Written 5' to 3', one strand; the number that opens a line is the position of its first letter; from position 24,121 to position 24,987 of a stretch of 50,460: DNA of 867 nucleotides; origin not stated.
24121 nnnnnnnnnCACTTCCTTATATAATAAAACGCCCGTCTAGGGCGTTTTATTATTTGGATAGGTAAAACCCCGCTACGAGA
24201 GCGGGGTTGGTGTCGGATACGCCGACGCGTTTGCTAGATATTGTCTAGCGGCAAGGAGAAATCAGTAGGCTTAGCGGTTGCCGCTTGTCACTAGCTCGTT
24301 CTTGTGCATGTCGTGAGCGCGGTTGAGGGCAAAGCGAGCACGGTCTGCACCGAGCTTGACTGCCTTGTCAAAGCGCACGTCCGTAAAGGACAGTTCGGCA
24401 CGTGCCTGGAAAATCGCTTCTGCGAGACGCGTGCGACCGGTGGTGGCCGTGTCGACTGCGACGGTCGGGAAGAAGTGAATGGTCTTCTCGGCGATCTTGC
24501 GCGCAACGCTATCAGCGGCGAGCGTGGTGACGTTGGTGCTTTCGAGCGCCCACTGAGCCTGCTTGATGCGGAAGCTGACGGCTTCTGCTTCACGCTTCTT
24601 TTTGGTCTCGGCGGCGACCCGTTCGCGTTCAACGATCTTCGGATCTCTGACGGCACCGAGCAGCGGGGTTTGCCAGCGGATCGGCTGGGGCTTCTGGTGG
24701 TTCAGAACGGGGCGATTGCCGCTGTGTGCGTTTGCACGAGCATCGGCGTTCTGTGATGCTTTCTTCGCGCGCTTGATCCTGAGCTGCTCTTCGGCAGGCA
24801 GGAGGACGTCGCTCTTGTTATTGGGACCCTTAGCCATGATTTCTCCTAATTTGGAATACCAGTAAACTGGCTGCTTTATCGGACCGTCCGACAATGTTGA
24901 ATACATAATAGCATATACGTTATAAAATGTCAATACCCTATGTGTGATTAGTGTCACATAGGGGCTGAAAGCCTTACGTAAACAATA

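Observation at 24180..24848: Compositionally foreign (~62% GC) ORF of unknown function inserted antisense between rpsP and the KH/ylqC-like gene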

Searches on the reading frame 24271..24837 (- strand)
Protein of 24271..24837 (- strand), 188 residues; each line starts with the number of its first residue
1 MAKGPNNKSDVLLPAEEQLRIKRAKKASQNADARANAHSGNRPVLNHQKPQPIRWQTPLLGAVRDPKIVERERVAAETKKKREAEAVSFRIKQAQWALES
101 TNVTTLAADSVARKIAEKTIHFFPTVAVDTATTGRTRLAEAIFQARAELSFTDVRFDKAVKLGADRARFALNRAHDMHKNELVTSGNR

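Call 4: search_protein_families(library=pfam, proteins=[window:24271-24837:-], max_evalue=1)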
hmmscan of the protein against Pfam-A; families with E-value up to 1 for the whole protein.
window:24271-24837:- (188 aa): 0 families

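Call 5: search_protein_families(library=phrogs, proteins=[window:24271-24837:-], max_evalue=1)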
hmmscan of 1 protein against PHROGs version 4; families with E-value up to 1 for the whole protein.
window:24271-24837:- (188 aa): 1 family
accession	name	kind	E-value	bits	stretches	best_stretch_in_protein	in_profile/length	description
phrog_24803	-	unknown function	0.42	11.1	1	83-116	156-189/261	-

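Call 7: find_homologous_proteins(query=window:24271-24837:-, max_evalue=0.01)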
Query window:24271-24837:- (188 aa): 1 proteins with E <= 0.01 among 530 candidates.
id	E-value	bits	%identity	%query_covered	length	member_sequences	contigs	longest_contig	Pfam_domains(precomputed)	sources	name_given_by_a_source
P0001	2.5e-114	397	100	100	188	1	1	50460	-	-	-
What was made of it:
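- Tried and rejected: It found only the query itself (call 7).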

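Call 11: search_protein_families(library=ncbifam, proteins=[window:24271-24837:-], max_evalue=1)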
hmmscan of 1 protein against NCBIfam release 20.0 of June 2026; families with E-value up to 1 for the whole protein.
window:24271-24837:- (188 aa): 0 families

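Call 12: search_protein_families(library=padloc, proteins=[window:24271-24837:-], max_evalue=1)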
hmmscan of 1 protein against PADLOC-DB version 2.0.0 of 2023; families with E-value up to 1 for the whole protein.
window:24271-24837:- (188 aa): 0 families

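Call 21: search_protein_representatives(protein=window:24271-24837:-)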
Query: 188 residues. Proteins with E-value up to 0.001 (for the whole library): 11; up to 1e-10: 1; up to 1e-30: 1. The best 11 are listed.
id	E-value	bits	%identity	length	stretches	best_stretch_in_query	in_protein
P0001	7.9e-115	396.8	100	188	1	1-188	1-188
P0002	8.8e-09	51.9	35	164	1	23-179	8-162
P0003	8.1e-08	48.8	33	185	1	8-176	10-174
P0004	1.2e-06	45.0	34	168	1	57-180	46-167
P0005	6.9e-06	42.5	39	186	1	57-179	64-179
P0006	8.1e-06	42.3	40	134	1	70-176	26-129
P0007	3.0e-05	40.4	38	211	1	66-180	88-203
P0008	7.8e-05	39.1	32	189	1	54-181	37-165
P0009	1.7e-04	38.0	34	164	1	56-180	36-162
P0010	2.7e-04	37.3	37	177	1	65-176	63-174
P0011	7.2e-04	35.9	31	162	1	63-181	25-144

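Call 22: predict_structure(protein=window:24271-24837:-)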
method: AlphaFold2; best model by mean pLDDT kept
length: 188 residues; sequences in the alignment: 1
mean_pLDDT: 65.5   pTM: 0.23
mean pLDDT of the five models: 65.5, 60.3, 59.9, 59.0, 53.3
residues with pLDDT >= 90: 2; 70-90: 74; 50-70: 77; < 50: 35
segments of 3 or more residues with pLDDT < 50: 47-51, 121-133, 145-147, 149-154
pLDDT, mean of each block of 10 residues (from residue 1): 53 74 85 68 51 55 73 86 87 79 62 62 42 51 47 51 77 80 60
secondary structure, 60 per line:
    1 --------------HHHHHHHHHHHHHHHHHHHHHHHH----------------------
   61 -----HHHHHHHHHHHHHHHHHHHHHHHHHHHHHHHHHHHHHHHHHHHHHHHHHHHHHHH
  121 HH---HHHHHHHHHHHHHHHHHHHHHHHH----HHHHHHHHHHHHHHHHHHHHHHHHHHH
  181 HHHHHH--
elements in order: H15-38 H66-122 H126-149 H154-186

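Call 27: find_homologous_proteins(query=A2, max_evalue=0.001)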
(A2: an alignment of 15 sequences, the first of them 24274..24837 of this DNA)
Query A2 (15 sequences) (188 aa, profile of the alignment): 7 proteins with E <= 0.001 among 8000 candidates.
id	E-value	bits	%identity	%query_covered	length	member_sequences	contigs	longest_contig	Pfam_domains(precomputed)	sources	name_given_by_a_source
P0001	8.0e-43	164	100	100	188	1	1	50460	-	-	-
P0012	9.7e-35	138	-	-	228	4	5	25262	-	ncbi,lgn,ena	-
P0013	3.9e-27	113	-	-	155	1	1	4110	-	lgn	-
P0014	1.6e-26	111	33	46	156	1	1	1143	-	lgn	-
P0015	2.3e-23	101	33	51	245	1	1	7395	-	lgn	-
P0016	1.5e-19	89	-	-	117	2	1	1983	-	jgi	jgi:hypothetical protein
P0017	7.2e-16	77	30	45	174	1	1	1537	-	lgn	-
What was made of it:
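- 10 remote relatives came from the exhaustive search and 6 more from the profile search (calls 21, 27).
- Tried and rejected: The profile version added 6 members (call 27).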

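Call 28: search_solved_structures(query=A2, max_evalue=10)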
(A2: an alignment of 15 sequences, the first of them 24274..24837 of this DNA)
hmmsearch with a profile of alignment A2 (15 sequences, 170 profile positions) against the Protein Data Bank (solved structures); distinct sequences matched with E-value up to 10: 6.
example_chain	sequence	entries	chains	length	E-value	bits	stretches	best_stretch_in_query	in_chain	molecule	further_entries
5ook_A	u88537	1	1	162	0.35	14.1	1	68-117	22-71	Phycocyanin, alpha subunit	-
4v6w_Cb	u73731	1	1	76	0.7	13.2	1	9-73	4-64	60S ribosomal protein L29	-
1gh0_A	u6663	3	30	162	0.73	13.1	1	69-117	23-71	C-PHYCOCYANIN ALPHA SUBUNIT | C-PHYCOCYANIN ALPHA CHAIN | Phycocyanin alpha chain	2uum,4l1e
1ha7_A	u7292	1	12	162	0.73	13.1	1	69-117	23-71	C-PHYCOCYANIN ALPHA CHAIN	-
8wql_b2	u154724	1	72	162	0.73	13.1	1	69-117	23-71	C-phycocyanin alpha subunit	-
6xu6_Cb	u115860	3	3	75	1.2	12.4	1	13-73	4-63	60S ribosomal protein L29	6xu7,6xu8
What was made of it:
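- On Any curated protein family (Pfam, NCBIfam, PHROGs, PADLOC) or solved fold: The PDB profile search gave a best E of 0.35 (call 28).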

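Call 29: find_encoding_contigs(protein=P0012, flank=4000, max_places=5)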
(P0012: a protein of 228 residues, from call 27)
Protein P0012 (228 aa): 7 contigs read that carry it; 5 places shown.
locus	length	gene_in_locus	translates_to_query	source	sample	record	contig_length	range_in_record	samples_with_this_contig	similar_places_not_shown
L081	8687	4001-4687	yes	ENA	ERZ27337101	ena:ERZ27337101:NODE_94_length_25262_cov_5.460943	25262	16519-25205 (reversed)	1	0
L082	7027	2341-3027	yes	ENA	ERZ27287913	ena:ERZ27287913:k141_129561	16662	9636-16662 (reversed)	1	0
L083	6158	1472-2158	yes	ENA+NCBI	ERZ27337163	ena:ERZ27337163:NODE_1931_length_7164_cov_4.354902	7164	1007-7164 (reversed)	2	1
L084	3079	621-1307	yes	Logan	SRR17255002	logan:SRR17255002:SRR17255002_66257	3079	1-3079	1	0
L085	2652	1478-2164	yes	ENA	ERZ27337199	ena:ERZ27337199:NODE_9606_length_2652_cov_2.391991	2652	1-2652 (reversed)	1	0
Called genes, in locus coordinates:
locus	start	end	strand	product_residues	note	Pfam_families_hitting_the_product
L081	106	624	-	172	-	-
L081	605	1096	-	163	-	-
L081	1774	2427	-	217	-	PF01746:tRNA_m1G_MT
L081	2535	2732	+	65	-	-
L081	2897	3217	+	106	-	-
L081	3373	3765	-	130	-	PF13083:KH_KhpA-B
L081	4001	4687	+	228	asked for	-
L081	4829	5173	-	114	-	PF00886:Ribosomal_S16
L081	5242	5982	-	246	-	PF14622:Ribonucleas_3_3, PF22935:RM44_endonuclase (weak), PF00636:Ribonuclease_3, PF00035:dsrm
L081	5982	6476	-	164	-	PF00293:NUDIX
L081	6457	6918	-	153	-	PF01029:NusB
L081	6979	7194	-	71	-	-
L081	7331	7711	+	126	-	-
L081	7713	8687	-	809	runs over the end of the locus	PF00133:tRNA-synt_1, PF09334:tRNA-synt_1g, PF13603:tRNA-synt_1_2, PF00133:tRNA-synt_1, PF09334:tRNA-synt_1g, PF08264:Anticodon_1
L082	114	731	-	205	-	PF01746:tRNA_m1G_MT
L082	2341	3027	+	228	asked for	-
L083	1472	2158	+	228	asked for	-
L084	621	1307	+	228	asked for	-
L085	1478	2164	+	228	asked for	-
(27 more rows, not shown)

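Call 30: find_encoding_contigs(protein=P0015, flank=4000, max_places=3)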
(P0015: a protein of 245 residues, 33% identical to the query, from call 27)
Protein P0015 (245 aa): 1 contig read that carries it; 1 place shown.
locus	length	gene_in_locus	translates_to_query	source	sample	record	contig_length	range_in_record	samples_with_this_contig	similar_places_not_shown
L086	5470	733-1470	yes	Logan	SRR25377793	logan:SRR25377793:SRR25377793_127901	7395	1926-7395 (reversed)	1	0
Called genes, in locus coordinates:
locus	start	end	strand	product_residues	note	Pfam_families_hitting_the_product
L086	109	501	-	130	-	PF13083:KH_KhpA-B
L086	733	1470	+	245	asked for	-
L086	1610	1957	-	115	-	PF00886:Ribosomal_S16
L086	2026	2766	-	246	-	PF14622:Ribonucleas_3_3, PF22935:RM44_endonuclase, PF00636:Ribonuclease_3, PF00035:dsrm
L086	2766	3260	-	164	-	PF00293:NUDIX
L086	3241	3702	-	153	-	PF01029:NusB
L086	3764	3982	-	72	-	-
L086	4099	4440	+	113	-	PF01476:LysM (weak)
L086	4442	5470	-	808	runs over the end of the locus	PF00133:tRNA-synt_1, PF09334:tRNA-synt_1g, PF13603:tRNA-synt_1_2, PF00133:tRNA-synt_1, PF09334:tRNA-synt_1g, PF08264:Anticodon_1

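Call 31: find_encoding_contigs(protein=P0013, flank=4000, max_places=3)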
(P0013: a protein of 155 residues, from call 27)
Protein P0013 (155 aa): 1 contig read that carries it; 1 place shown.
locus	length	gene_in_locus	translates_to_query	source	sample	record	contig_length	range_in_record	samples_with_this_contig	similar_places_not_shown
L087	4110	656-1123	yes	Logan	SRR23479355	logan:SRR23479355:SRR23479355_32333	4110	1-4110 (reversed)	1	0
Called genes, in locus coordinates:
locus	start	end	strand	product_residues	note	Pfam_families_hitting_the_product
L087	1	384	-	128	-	?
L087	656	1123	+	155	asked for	-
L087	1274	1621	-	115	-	PF00886:Ribosomal_S16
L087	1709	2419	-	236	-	PF22935:RM44_endonuclase (weak), PF14622:Ribonucleas_3_3, PF00636:Ribonuclease_3, PF22892:DSRM_MRPL44 (faint), PF00035:dsrm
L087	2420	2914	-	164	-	PF00293:NUDIX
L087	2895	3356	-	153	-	PF01029:NusB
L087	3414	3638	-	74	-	-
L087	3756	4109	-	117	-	?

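Call 32: find_encoding_contigs(protein=P0002, flank=4000, max_places=2)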
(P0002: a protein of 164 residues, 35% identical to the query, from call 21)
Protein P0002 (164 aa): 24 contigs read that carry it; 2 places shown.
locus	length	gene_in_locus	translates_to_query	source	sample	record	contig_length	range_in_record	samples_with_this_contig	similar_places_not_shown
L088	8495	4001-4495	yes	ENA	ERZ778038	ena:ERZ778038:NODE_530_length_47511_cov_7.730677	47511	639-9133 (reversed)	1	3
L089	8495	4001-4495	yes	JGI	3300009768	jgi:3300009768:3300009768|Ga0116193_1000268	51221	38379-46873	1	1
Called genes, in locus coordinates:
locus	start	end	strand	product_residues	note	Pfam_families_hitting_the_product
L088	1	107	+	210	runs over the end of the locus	PF06736:TMEM175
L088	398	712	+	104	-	-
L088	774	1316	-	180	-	-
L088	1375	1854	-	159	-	-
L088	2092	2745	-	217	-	PF01746:tRNA_m1G_MT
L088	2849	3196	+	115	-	-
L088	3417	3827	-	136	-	PF13083:KH_KhpA-B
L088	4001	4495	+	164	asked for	-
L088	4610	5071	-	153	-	PF00886:Ribosomal_S16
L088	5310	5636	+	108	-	-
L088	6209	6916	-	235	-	PF22935:RM44_endonuclase (weak), PF14622:Ribonucleas_3_3, PF00636:Ribonuclease_3, PF00035:dsrm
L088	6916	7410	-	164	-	PF00293:NUDIX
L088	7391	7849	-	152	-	PF01029:NusB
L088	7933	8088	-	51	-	-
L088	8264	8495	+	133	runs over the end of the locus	-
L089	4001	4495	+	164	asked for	-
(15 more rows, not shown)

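Call 33: find_encoding_contigs(protein=P0016, flank=4000, max_places=2)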
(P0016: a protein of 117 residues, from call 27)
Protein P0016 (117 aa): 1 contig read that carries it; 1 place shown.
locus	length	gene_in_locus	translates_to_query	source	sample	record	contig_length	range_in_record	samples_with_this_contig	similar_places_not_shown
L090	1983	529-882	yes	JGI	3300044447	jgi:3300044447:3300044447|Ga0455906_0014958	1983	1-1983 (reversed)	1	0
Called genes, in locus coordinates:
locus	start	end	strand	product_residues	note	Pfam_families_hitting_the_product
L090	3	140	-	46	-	?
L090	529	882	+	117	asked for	-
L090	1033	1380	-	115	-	PF00886:Ribosomal_S16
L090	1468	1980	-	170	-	PF00636:Ribonuclease_3, PF14622:Ribonucleas_3_3, PF22892:DSRM_MRPL44 (weak), PF00035:dsrm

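Call 34: find_encoding_contigs(protein=P0017, flank=4000, max_places=2)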
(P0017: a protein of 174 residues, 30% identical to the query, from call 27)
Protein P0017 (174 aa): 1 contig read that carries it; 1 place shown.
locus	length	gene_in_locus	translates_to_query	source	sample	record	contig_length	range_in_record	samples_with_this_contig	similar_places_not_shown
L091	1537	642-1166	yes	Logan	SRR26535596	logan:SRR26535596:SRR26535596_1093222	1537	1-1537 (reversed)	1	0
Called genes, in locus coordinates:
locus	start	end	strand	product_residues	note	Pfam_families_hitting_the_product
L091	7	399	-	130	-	PF13083:KH_KhpA-B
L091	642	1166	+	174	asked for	-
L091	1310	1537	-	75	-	?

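Call 35: find_encoding_contigs(protein=P0011, flank=4000, max_places=2)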
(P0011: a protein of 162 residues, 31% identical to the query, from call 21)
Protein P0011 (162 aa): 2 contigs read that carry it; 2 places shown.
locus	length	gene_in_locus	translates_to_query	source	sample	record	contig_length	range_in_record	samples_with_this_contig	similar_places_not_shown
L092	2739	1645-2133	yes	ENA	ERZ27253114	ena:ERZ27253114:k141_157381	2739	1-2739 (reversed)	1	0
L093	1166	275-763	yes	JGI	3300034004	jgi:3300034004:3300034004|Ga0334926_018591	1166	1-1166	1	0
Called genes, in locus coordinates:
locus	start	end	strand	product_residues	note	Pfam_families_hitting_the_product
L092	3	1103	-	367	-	?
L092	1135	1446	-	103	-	PF00166:Cpn10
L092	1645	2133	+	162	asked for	-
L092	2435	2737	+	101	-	?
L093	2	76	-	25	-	?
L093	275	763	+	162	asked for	-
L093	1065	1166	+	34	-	?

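Call 36: find_encoding_contigs(protein=P0005, flank=4000, max_places=2)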
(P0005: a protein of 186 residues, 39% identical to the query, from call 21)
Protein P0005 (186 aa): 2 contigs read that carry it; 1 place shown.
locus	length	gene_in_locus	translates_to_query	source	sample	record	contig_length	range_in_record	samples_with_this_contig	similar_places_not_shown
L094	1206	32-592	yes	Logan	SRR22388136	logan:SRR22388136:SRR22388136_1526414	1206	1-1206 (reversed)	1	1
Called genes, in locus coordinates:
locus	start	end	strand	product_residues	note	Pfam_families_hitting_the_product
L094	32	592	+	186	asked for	-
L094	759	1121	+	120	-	PF23359:Lsr2_DNA-bd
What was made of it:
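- One family member (L094) lies next to an Lsr2-like gene, a family typical of Actinobacteria and their phages (call 36).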

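Call 37: find_encoding_contigs(protein=P0008, flank=4000, max_places=2)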
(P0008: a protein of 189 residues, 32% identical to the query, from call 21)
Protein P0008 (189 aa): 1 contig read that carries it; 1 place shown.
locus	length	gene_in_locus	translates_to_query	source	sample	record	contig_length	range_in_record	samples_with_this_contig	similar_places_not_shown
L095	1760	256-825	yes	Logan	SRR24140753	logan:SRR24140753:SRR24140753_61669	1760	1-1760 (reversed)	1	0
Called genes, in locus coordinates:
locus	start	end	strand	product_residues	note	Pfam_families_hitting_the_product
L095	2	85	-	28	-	?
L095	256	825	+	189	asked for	-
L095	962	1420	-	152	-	PF00886:Ribosomal_S16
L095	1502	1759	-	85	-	?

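Call 38: find_encoding_contigs(protein=P0003, flank=4000, max_places=2)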
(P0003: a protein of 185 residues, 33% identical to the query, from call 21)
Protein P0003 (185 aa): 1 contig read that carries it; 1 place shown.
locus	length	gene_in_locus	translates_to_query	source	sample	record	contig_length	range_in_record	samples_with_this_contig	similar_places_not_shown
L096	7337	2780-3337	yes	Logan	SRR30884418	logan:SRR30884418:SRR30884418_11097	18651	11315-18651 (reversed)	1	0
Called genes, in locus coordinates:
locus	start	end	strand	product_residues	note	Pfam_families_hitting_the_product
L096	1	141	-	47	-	?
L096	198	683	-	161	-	-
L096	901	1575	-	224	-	PF01746:tRNA_m1G_MT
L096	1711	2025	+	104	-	-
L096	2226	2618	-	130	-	PF13083:KH_KhpA-B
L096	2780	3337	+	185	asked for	-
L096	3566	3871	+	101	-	-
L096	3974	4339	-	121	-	PF00886:Ribosomal_S16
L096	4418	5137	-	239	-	PF22935:RM44_endonuclase, PF14622:Ribonucleas_3_3, PF00636:Ribonuclease_3, PF22892:DSRM_MRPL44 (weak), PF00035:dsrm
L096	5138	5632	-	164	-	PF00293:NUDIX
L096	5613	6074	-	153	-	PF01029:NusB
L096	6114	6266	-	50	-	-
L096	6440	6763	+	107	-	-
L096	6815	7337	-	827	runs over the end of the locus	PF00133:tRNA-synt_1, PF09334:tRNA-synt_1g, PF13603:tRNA-synt_1_2, PF00133:tRNA-synt_1, PF09334:tRNA-synt_1g, PF08264:Anticodon_1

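Call 40: search_dna_similar(query=window:24274-24837:-, collection=phages, mode=protein, max_evalue=1)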
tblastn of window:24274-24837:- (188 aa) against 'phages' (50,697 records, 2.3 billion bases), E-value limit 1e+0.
No match.

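Call 41: search_dna_similar(query=window:24274-24837:-, collection=plasmids, mode=protein, max_evalue=1)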
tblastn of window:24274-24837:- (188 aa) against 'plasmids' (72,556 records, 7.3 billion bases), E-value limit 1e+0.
No match.
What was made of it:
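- Nothing was found in phage or plasmid records (calls 21, 40, 41).
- Tried and rejected: No match (calls 40, 41).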

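Call 62: predict_structure(alignment_id=A5)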
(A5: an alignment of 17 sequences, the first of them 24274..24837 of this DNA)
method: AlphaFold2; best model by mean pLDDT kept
length: 188 residues; sequences in the alignment: 17
mean_pLDDT: 82.2   pTM: 0.60
mean pLDDT of the five models: 82.2, 77.7, 74.7, 73.9, 73.8
residues with pLDDT >= 90: 98; 70-90: 42; 50-70: 37; < 50: 11
segments of 3 or more residues with pLDDT < 50: none
pLDDT, mean of each block of 10 residues (from residue 1): 55 78 84 70 50 52 77 93 93 97 98 97 85 73 92 94 97 95 82
secondary structure, 60 per line:
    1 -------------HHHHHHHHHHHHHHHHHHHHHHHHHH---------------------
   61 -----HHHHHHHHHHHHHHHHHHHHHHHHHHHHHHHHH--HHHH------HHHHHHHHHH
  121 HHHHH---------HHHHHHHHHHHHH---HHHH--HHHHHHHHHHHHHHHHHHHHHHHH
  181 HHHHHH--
elements in order: H14-39 H66-98 H101-104 H111-125 H135-147 H151-154 H157-186
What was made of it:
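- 24271..24837 (-): Coding sequence of 188 aa plus stop. The product is basic (pI 10.5, net charge +14), with a disordered N-terminal part and a C-terminal helical bundle. AlphaFold2 with a 17-sequence alignment gives pLDDT 82, and above 90 over most of residues 70-180 (call 62).
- Confident all-helical model (call 62). A confident protein fold from co-variation (call 62).
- Tried and rejected: Poor (pLDDT 65, call 22), and replaced by the alignment-based model (call 62).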
